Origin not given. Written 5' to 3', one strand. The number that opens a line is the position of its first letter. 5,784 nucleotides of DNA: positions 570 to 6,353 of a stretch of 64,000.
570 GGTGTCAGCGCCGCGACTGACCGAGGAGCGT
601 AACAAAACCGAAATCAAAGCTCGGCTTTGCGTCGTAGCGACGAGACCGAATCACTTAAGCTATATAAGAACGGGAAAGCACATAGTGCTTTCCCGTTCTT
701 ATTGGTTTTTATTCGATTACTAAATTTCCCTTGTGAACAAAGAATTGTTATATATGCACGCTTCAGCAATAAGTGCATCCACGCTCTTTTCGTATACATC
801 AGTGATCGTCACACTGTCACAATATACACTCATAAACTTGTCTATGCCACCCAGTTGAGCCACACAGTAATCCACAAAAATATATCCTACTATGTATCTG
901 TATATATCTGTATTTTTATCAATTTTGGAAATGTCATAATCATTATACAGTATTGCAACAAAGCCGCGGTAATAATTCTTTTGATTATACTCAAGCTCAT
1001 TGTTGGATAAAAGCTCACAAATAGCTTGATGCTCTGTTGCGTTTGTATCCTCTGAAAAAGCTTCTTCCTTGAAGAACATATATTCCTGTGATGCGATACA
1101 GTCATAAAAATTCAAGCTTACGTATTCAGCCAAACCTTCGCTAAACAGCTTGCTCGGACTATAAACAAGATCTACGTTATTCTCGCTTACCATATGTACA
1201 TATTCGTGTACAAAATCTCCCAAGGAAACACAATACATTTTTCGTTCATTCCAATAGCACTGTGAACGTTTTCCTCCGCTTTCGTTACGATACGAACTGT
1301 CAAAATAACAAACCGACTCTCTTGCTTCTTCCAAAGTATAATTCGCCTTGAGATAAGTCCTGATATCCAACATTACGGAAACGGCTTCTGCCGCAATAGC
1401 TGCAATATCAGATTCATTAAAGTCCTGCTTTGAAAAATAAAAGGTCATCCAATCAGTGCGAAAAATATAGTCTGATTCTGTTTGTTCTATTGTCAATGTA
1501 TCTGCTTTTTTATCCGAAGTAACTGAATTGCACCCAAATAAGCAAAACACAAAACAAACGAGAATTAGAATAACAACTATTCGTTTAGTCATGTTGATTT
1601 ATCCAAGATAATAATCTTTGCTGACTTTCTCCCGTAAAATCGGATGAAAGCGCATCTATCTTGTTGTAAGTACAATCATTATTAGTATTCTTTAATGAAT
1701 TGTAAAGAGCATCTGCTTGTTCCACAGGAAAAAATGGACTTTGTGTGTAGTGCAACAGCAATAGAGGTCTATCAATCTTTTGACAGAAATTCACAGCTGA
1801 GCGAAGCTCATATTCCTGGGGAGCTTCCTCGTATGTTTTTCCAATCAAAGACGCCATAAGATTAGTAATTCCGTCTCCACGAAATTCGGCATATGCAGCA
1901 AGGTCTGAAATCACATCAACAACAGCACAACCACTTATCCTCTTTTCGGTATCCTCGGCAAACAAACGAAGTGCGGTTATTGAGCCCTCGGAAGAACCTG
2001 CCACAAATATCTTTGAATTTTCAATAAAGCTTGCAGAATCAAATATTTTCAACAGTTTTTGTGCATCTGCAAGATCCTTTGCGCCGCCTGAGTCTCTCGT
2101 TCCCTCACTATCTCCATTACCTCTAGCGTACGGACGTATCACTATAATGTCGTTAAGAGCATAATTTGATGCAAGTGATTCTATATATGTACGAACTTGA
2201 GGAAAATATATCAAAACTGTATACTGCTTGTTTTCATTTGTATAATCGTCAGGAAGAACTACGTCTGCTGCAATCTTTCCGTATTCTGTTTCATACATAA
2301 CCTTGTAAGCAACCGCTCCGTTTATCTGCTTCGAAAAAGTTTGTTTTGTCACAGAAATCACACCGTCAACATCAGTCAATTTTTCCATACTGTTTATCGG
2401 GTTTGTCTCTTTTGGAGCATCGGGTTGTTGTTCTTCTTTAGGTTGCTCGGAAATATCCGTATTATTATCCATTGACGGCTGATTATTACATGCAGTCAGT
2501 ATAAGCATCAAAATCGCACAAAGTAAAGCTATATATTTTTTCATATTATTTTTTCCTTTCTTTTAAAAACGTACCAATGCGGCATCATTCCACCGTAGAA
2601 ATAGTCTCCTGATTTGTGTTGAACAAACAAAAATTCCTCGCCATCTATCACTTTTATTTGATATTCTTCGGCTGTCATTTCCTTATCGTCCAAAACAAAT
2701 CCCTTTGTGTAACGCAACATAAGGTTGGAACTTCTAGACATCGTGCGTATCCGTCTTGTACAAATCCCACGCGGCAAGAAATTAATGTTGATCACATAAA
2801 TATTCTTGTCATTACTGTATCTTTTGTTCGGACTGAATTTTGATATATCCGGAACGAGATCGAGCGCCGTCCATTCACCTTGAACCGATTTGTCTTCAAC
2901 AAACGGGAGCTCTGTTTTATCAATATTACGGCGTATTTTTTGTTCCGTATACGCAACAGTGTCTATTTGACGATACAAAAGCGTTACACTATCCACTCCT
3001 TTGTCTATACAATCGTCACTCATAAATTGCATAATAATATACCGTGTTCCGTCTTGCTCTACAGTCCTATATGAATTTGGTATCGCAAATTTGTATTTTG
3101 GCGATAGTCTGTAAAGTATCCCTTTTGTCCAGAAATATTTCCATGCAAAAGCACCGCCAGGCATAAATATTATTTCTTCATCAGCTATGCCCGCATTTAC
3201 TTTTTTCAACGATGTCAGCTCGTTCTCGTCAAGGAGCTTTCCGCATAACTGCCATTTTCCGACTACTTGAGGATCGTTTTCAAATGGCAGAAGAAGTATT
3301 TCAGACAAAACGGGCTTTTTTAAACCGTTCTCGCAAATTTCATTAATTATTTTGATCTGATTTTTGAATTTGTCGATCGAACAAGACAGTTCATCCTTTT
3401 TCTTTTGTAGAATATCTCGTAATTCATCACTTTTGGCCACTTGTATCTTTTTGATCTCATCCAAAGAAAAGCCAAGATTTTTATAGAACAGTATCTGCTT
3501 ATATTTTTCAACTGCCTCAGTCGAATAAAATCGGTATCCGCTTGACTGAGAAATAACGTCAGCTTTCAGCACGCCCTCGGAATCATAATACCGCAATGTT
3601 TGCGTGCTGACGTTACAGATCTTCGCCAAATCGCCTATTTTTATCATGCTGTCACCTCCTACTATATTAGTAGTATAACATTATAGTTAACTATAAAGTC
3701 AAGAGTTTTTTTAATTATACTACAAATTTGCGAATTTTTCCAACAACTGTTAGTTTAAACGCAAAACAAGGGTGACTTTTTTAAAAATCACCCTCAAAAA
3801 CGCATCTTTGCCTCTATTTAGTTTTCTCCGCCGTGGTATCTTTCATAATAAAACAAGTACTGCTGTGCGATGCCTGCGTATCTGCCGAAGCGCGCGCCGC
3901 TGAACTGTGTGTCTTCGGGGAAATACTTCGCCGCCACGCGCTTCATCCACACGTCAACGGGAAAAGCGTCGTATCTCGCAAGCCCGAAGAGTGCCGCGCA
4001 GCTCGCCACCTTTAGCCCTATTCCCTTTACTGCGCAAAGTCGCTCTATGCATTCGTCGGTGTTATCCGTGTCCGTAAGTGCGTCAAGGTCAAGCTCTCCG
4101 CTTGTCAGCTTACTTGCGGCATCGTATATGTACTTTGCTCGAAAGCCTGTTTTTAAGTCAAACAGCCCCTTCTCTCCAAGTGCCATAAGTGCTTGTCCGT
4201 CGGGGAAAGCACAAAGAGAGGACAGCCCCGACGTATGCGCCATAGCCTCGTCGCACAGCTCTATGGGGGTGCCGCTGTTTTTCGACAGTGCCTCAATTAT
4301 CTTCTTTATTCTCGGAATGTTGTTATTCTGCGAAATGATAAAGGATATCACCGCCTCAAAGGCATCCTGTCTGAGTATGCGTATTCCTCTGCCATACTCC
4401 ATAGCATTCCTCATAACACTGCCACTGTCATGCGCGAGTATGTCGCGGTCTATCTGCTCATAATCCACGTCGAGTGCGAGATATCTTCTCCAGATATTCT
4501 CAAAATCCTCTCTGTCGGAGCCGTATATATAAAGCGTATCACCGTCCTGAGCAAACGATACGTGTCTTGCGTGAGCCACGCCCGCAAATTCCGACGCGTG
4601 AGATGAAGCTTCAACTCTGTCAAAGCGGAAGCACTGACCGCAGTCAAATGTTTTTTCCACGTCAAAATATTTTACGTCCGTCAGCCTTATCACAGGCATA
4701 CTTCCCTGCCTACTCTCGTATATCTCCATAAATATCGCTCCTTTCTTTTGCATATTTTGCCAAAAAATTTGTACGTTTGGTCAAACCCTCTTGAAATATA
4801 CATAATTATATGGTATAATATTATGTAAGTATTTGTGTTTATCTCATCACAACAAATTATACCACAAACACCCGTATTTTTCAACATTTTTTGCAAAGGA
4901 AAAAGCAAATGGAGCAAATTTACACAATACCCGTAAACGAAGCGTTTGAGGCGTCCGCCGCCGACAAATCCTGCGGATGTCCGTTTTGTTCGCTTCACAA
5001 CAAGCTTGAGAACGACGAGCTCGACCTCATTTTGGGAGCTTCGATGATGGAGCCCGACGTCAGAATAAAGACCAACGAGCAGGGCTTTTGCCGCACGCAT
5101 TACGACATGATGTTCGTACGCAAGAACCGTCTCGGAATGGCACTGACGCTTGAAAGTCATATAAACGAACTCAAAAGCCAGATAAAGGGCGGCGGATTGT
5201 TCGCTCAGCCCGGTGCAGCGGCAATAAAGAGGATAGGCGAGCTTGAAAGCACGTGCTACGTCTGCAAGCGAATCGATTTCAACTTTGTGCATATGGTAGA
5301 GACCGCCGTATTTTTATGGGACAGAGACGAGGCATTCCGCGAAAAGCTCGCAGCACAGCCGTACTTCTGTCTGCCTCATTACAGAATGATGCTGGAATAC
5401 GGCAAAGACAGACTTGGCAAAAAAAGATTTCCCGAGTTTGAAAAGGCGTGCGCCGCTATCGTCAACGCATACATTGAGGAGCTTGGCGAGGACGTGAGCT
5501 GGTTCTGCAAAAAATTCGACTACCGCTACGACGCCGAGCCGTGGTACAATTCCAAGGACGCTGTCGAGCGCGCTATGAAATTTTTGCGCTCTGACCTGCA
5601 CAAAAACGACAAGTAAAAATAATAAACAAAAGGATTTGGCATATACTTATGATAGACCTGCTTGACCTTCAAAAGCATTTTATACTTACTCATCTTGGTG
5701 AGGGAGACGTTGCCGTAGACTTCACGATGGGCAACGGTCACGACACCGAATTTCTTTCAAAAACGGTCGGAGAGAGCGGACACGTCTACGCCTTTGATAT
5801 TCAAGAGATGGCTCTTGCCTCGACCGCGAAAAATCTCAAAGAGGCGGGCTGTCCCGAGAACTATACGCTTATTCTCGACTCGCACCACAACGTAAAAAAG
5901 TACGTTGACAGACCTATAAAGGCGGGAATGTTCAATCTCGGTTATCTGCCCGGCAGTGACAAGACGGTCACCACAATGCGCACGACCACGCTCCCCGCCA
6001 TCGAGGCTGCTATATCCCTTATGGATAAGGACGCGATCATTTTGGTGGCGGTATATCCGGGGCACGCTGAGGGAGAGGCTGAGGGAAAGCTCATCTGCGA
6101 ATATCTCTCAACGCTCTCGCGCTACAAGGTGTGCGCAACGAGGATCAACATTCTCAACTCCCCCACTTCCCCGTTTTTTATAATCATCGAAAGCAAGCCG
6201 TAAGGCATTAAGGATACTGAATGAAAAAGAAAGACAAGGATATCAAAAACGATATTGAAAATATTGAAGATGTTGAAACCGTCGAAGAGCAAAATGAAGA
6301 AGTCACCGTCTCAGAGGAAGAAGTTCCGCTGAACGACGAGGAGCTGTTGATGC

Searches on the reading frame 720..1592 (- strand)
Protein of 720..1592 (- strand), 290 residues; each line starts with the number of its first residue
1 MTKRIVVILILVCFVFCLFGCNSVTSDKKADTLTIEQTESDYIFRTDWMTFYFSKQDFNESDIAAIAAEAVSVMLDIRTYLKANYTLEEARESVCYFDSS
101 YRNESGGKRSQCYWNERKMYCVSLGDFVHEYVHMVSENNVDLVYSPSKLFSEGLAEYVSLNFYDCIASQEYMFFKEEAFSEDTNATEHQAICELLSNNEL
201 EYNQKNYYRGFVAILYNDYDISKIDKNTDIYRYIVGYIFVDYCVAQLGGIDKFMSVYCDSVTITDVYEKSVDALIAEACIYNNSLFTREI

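Call 38: search_protein_families(library=pfam, proteins=[window:720-1592:-], max_evalue=0.00001)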
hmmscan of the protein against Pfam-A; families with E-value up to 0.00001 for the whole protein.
window:720-1592:- (290 aa): 0 families

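Call 71: find_encoding_contigs(protein=window:720-1592:-, flank=10000, max_places=3)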
Protein window:720-1592:- (290 aa): 23 contigs read that carry it; 3 places shown.
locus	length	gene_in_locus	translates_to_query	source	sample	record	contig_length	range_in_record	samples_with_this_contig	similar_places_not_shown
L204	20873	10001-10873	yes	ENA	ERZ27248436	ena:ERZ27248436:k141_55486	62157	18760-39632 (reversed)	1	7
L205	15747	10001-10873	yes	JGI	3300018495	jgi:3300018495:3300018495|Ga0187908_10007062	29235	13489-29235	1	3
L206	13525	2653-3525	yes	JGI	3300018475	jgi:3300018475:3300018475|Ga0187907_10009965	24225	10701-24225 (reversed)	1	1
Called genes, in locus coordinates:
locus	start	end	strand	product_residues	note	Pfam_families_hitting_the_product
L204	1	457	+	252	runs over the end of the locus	PF04542:Sigma70_r2, PF08281:Sigma70_r4_2 (faint), PF04545:Sigma70_r4, PF01381:HTH_3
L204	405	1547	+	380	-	PF13579:Glyco_trans_4_4 (weak), PF02350:Epimerase_2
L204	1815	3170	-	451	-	PF02878:PGM_PMM_I, PF02879:PGM_PMM_II, PF02880:PGM_PMM_III, PF00408:PGM_PMM_IV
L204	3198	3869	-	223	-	PF24894:Hexapep_GlmU (faint), PF00132:Hexapep (weak), PF25084:LbH_EIF2B, PF00132:Hexapep (weak), PF25087:GMPPB_C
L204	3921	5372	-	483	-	PF07833:Cu_amine_oxidN1 (weak), PF02557:VanY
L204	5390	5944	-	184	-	PF06962:rRNA_methylase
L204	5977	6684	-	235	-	PF19538:DUF6062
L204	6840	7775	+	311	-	PF07934:OGG_N, PF00730:HhH-GPD (weak)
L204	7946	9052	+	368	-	PF00376:MerR, PF13411:MerR_1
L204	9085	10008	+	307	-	PF00326:Peptidase_S9 (weak), PF20434:BD-FAE (weak)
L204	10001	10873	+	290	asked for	-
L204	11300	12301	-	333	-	-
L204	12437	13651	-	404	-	PF00180:Iso_dh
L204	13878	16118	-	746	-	PF00330:Aconitase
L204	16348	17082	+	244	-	PF04474:DUF554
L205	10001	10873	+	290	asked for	-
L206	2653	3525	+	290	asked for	-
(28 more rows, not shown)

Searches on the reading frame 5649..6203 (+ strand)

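Call 39: search_protein_families(library=pfam, proteins=[window:5649-6203:+], max_evalue=0.00001)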
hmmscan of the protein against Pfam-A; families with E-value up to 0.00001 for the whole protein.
window:5649-6203:+ (184 aa): 1 family
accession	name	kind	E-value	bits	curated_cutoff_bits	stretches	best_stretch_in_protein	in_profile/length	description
PF06962.18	rRNA_methylase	-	1.4e-44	151.8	22.7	1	46-180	1-136/137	Putative rRNA methylase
